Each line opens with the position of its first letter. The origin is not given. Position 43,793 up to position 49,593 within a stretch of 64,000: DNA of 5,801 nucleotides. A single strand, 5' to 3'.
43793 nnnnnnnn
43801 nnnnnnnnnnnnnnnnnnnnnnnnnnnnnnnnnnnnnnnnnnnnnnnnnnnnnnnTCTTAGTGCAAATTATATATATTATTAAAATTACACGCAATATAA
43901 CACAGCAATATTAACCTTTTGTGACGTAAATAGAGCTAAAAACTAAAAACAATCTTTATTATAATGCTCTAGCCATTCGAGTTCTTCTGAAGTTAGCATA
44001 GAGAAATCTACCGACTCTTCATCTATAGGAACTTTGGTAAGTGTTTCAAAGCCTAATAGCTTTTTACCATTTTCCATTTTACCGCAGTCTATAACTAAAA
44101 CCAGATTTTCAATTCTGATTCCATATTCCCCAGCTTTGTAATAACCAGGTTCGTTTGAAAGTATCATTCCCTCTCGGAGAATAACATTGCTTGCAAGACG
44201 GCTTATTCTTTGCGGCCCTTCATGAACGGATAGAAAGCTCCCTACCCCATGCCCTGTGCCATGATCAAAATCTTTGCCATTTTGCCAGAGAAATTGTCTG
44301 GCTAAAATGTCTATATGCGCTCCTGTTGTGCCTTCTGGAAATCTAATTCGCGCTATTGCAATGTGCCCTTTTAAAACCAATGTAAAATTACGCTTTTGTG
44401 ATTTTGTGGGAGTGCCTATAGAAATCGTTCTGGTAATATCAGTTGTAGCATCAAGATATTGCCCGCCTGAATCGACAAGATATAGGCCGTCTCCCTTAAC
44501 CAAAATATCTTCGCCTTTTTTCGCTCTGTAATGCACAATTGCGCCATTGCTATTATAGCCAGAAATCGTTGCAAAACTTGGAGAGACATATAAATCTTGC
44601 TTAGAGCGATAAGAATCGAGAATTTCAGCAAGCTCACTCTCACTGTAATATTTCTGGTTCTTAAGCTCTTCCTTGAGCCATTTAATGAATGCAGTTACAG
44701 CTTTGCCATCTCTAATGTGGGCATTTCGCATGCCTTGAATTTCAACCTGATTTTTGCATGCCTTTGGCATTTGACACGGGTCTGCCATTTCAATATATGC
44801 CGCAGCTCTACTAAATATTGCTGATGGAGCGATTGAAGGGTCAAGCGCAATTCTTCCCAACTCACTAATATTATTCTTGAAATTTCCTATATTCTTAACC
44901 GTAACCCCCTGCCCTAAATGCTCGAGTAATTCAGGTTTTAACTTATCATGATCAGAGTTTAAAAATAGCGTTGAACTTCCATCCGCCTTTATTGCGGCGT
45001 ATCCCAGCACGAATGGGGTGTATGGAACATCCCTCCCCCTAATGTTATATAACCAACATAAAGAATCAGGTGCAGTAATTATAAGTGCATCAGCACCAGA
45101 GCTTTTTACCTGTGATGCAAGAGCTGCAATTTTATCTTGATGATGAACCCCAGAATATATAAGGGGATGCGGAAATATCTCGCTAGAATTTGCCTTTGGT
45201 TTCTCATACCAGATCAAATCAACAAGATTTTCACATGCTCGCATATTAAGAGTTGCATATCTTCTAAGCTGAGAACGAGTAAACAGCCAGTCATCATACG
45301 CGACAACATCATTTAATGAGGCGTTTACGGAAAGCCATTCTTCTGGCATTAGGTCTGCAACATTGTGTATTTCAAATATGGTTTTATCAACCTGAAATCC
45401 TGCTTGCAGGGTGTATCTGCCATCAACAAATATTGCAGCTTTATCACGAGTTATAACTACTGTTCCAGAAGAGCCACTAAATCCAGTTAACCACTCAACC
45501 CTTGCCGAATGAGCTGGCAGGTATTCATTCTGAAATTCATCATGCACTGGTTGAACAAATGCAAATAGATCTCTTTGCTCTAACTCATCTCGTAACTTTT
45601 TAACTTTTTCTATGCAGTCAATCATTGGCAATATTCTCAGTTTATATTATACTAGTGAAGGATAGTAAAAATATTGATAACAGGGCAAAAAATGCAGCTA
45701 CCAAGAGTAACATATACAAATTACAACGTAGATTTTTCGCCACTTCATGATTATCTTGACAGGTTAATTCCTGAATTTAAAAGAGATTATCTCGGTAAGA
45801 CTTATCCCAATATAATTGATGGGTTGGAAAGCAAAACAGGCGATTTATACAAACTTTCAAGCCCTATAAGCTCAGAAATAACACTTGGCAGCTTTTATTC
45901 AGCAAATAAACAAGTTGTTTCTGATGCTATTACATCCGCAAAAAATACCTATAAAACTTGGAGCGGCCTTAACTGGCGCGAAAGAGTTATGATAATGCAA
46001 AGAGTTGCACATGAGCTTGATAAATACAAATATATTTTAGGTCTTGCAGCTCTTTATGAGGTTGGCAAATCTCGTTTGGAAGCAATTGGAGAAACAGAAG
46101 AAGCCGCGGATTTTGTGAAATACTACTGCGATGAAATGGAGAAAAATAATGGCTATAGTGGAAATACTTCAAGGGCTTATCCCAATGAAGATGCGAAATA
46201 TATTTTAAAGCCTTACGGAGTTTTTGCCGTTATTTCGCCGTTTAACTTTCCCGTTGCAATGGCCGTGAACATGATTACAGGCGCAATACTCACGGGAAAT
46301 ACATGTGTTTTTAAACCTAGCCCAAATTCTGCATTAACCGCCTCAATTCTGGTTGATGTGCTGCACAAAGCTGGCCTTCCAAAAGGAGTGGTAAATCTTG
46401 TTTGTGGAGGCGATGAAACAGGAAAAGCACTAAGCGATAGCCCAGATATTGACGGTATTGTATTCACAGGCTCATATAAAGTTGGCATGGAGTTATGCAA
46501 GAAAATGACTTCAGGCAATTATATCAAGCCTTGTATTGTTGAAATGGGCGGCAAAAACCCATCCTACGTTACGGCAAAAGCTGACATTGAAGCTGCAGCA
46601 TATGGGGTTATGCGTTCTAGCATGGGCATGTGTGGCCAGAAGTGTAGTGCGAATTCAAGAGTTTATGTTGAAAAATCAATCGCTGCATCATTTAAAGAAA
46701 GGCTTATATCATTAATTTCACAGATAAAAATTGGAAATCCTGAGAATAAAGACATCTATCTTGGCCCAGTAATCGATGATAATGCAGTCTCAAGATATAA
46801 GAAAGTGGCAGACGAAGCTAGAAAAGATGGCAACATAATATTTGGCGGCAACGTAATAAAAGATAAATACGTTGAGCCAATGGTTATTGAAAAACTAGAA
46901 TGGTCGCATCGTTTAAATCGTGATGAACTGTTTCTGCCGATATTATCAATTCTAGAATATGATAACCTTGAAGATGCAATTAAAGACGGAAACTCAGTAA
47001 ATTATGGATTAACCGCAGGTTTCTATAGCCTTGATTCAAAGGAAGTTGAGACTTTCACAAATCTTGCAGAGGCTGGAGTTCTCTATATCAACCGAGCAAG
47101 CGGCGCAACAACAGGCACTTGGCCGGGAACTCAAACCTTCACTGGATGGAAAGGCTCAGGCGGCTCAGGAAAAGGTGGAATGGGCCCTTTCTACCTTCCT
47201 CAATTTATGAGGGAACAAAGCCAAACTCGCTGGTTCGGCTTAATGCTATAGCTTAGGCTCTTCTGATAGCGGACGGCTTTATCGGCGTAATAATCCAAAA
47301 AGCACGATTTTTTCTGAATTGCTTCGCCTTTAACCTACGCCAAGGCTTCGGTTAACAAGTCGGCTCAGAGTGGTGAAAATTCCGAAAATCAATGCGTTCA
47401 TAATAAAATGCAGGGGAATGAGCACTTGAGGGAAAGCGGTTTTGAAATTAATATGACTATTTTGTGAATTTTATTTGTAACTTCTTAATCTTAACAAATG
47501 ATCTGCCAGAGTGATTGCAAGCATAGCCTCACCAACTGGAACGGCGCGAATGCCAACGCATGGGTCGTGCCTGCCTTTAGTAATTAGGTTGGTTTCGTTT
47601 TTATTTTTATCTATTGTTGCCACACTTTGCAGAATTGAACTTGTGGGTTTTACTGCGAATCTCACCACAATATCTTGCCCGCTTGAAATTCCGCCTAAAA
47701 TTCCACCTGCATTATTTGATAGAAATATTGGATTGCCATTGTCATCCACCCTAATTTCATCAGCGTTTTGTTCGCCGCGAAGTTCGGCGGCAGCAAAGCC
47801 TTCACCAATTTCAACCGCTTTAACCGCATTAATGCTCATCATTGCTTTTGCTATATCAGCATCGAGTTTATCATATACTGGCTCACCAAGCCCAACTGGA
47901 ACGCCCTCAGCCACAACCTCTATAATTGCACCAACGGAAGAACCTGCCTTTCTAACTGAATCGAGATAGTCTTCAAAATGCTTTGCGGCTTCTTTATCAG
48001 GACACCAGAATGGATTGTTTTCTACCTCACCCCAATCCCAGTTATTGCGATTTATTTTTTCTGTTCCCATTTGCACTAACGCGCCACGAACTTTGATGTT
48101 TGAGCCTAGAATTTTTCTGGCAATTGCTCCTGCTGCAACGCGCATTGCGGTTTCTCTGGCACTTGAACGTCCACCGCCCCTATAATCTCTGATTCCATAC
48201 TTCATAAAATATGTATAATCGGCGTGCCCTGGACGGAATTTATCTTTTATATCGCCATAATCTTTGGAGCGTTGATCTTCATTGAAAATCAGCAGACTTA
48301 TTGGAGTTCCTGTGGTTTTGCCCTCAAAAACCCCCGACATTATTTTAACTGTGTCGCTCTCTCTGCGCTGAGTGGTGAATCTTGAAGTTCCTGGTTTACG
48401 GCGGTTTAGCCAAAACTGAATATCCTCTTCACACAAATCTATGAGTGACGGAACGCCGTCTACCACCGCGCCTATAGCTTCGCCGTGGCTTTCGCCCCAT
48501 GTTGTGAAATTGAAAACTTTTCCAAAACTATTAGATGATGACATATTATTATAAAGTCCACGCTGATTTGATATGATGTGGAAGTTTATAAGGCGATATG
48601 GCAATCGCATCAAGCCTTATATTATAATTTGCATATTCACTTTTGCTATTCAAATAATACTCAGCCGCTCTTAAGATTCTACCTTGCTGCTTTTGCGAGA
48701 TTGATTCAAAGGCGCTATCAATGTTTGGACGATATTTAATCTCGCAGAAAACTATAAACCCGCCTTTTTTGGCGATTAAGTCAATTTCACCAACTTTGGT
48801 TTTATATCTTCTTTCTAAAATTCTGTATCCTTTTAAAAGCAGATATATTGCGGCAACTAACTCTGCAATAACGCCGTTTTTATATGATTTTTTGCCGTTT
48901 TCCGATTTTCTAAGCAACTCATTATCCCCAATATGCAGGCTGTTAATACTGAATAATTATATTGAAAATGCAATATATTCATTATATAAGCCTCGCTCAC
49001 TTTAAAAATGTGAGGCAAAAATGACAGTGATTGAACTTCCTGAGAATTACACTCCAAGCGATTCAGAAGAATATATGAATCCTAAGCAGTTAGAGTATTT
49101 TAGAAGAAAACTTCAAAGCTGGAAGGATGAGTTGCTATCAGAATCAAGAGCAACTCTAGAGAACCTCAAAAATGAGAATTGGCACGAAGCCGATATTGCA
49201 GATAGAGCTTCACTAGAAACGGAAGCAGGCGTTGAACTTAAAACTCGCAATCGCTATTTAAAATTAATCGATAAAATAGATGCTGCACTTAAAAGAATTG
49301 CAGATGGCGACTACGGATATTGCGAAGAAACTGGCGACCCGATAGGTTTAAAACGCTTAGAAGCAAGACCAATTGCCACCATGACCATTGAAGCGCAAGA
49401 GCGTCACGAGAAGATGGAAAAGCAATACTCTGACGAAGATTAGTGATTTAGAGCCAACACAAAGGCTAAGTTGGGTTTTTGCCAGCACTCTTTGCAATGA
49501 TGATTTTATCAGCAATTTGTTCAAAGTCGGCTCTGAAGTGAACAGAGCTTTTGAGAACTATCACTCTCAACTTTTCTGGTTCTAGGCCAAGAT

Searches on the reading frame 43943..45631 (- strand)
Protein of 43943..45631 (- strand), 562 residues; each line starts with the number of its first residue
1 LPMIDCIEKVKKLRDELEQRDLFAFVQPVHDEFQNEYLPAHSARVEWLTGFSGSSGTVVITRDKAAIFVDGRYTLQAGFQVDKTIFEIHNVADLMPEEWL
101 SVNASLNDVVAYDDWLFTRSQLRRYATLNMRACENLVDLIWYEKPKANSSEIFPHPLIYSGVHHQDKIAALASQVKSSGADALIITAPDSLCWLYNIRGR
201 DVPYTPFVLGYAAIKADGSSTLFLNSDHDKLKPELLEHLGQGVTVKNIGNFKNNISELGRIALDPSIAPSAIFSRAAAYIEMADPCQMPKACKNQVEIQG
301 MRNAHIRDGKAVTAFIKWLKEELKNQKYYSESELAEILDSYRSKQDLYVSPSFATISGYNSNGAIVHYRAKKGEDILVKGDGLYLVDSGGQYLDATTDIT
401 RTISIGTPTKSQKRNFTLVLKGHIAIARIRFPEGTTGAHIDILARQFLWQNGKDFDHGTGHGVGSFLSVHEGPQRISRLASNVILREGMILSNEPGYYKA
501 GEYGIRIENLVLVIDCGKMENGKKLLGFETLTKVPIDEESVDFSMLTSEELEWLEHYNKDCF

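Call 43: search_protein_families(library=pfam, proteins=[window:43943-45631:-], max_evalue=0.001)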
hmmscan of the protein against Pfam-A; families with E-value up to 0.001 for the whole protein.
window:43943-45631:- (562 aa): 4 families
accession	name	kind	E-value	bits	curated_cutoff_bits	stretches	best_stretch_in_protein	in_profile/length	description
PF00557.29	Peptidase_M24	-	8.8e-52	176.3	23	1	300-513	2-206/208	Metallopeptidase family M24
PF16189.11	Creatinase_N_2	-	1.2e-37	129.9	29.7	1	143-297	1-161/161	Creatinase/Prolidase N-terminal domain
PF01321.24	Creatinase_N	-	2e-15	57.9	22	1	10-130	2-111/128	Creatinase/Prolidase N-terminal domain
PF16188.10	Peptidase_M24_C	-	9.8e-12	45.1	28.9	1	525-561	2-38/63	C-terminal region of peptidase_M24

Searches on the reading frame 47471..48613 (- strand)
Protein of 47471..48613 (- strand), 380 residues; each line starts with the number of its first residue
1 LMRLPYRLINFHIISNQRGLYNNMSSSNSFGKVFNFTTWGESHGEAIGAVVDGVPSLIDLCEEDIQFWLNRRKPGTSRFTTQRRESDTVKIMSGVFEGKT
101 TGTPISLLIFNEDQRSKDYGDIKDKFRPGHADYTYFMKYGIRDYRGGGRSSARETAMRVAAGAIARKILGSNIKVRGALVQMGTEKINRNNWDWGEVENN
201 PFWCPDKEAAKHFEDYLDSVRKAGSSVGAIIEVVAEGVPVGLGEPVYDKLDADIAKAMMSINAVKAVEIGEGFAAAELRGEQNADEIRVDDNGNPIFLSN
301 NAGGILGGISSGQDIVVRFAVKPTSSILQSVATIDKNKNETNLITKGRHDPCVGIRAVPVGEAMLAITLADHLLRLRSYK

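Call 43: search_protein_families(library=pfam, proteins=[window:47471-48613:-], max_evalue=0.001)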
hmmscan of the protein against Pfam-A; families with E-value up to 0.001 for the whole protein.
window:47471-48613:- (380 aa): 1 family
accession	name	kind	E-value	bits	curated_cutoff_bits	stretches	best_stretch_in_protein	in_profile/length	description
PF01264.26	Chorismate_synt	-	9e-140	465.5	27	1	34-374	1-327/327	Chorismate synthase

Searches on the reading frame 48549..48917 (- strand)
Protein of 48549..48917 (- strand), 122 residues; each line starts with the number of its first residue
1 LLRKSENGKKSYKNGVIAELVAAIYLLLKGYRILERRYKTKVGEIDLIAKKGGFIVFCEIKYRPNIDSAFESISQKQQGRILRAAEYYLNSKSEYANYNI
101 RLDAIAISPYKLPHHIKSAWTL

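Call 52: search_protein_families(library=pfam, proteins=[window:48549-48917:-], max_evalue=0.001)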
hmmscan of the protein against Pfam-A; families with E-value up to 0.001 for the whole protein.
window:48549-48917:- (122 aa): 2 families
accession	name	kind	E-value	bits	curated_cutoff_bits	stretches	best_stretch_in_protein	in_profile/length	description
PF02021.23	UPF0102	-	9.7e-23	80.8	23.6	1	18-107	1-80/80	Uncharacterised protein family UPF0102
PF01939.22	NucS_C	-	3.5e-05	24.2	24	1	20-67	9-58/124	Endonuclease NucS C-terminal domain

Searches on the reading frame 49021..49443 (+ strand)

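Call 43: search_protein_families(library=pfam, proteins=[window:49021-49443:+], max_evalue=0.001)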
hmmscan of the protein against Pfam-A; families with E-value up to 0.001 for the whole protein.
window:49021-49443:+ (140 aa): 2 families
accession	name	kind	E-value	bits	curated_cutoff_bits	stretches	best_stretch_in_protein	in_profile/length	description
PF21157.2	DksA_N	-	2.4e-26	92.2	27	1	23-93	1-71/71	DnaK suppressor protein DksA, N-terminal domain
PF01258.23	zf-dskA_traR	-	1.4e-11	44.7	24.9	1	96-131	1-36/36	Prokaryotic dksA/traR C4-type zinc finger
